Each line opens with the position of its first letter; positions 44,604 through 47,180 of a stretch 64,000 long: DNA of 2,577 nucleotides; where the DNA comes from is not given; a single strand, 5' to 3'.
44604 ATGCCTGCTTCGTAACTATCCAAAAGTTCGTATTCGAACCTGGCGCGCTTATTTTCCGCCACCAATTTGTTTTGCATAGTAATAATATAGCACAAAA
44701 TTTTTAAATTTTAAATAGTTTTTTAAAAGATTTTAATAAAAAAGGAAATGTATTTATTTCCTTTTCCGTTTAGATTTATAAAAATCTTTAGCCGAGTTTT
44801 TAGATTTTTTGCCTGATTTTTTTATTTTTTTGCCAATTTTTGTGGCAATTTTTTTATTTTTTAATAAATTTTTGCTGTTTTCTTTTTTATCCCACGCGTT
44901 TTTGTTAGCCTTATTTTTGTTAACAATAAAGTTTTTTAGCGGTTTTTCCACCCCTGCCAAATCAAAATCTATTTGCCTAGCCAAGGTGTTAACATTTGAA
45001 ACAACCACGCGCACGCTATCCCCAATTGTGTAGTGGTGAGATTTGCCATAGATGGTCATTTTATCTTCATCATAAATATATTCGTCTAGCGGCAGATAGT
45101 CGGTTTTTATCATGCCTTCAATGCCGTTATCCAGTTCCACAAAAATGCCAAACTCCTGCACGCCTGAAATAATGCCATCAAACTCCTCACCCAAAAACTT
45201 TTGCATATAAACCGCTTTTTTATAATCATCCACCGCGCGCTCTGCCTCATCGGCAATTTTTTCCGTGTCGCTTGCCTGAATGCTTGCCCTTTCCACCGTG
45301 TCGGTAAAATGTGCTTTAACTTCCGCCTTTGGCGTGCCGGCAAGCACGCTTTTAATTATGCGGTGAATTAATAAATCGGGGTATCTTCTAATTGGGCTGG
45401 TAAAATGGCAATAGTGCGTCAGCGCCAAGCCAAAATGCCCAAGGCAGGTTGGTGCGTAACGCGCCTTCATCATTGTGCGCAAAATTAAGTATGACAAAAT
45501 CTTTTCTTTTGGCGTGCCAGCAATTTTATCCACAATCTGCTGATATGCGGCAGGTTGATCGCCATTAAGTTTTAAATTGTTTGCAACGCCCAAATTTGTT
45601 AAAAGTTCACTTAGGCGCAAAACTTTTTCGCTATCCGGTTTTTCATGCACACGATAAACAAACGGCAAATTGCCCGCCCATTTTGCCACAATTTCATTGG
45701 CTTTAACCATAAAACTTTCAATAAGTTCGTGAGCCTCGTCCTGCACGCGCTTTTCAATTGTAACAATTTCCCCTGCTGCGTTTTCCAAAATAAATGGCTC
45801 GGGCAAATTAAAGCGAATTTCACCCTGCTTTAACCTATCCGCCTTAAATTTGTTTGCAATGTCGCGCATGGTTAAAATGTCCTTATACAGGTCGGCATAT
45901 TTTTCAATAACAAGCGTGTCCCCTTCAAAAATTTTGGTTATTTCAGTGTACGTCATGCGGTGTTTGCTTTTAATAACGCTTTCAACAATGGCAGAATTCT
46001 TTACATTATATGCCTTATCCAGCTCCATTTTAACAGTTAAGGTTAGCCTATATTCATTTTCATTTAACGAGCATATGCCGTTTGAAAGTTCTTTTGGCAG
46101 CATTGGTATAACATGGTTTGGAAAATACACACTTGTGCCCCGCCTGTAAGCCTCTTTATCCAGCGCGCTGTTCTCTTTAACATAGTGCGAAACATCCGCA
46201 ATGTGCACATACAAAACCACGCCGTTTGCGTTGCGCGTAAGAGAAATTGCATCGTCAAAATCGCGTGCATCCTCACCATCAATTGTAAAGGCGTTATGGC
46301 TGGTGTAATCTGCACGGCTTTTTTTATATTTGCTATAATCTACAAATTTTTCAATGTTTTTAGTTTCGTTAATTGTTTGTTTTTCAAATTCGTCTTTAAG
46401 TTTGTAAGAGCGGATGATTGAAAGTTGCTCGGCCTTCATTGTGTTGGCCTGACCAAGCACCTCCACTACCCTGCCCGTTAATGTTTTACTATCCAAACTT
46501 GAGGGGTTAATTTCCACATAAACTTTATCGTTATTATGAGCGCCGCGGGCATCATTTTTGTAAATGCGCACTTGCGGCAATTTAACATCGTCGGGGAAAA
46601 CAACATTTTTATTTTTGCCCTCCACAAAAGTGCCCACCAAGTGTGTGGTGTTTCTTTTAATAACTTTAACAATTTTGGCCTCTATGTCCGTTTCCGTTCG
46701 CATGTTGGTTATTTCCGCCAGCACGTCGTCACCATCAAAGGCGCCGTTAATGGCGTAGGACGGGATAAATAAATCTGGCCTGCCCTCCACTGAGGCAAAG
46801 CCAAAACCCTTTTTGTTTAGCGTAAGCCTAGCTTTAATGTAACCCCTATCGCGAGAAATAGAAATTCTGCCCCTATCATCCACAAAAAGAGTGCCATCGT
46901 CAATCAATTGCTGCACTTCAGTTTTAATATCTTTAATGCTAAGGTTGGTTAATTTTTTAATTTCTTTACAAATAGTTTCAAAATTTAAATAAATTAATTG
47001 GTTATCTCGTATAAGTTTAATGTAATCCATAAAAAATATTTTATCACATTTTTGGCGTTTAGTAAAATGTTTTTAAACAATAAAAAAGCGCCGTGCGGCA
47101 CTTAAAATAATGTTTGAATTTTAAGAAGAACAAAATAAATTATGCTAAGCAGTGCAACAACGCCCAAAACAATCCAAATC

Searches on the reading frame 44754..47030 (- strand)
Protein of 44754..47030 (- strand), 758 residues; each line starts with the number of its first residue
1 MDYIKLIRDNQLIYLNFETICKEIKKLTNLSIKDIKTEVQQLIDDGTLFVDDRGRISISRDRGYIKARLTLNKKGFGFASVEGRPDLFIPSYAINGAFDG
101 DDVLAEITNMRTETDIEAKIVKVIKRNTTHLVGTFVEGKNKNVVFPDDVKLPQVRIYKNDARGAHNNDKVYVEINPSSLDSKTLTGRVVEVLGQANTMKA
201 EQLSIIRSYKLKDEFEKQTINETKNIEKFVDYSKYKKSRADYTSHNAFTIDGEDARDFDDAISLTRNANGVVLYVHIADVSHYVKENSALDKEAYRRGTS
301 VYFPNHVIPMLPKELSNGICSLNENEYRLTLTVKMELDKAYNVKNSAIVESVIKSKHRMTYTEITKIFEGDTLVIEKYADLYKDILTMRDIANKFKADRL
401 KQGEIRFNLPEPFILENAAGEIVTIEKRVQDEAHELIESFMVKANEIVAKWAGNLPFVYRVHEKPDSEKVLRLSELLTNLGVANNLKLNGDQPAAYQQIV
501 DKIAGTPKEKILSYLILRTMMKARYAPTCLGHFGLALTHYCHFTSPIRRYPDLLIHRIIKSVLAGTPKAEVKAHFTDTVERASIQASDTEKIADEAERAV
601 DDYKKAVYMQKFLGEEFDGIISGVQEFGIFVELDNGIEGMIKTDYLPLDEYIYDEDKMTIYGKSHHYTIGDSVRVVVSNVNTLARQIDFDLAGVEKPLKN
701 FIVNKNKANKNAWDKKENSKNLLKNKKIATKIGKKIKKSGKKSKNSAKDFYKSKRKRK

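Call 52: search_protein_families(library=pfam, proteins=[window:44754-47030:-], max_evalue=0.00001)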
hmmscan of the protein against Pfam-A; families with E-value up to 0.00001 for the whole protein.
window:44754-47030:- (758 aa): 5 families
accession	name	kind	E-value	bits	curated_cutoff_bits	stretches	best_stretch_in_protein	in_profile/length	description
PF00773.25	RNB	-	2.3e-107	359.5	29.3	1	239-564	1-325/326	RNB domain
PF17876.7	CSD2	-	8.1e-21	74.3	26.2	1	144-215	2-73/74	Cold shock domain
PF08206.17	OB_RNB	-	6.9e-17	61.3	24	1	68-123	2-58/58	Ribonuclease B OB domain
PF00575.29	S1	-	5.1e-09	36.8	22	1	612-688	3-70/74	S1 RNA binding domain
PF25049.1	OB_HELZ2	-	5.9e-06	26.5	29.3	0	152-195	43-88/90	3'-5' exoribonuclease HELZ2, OB-fold domain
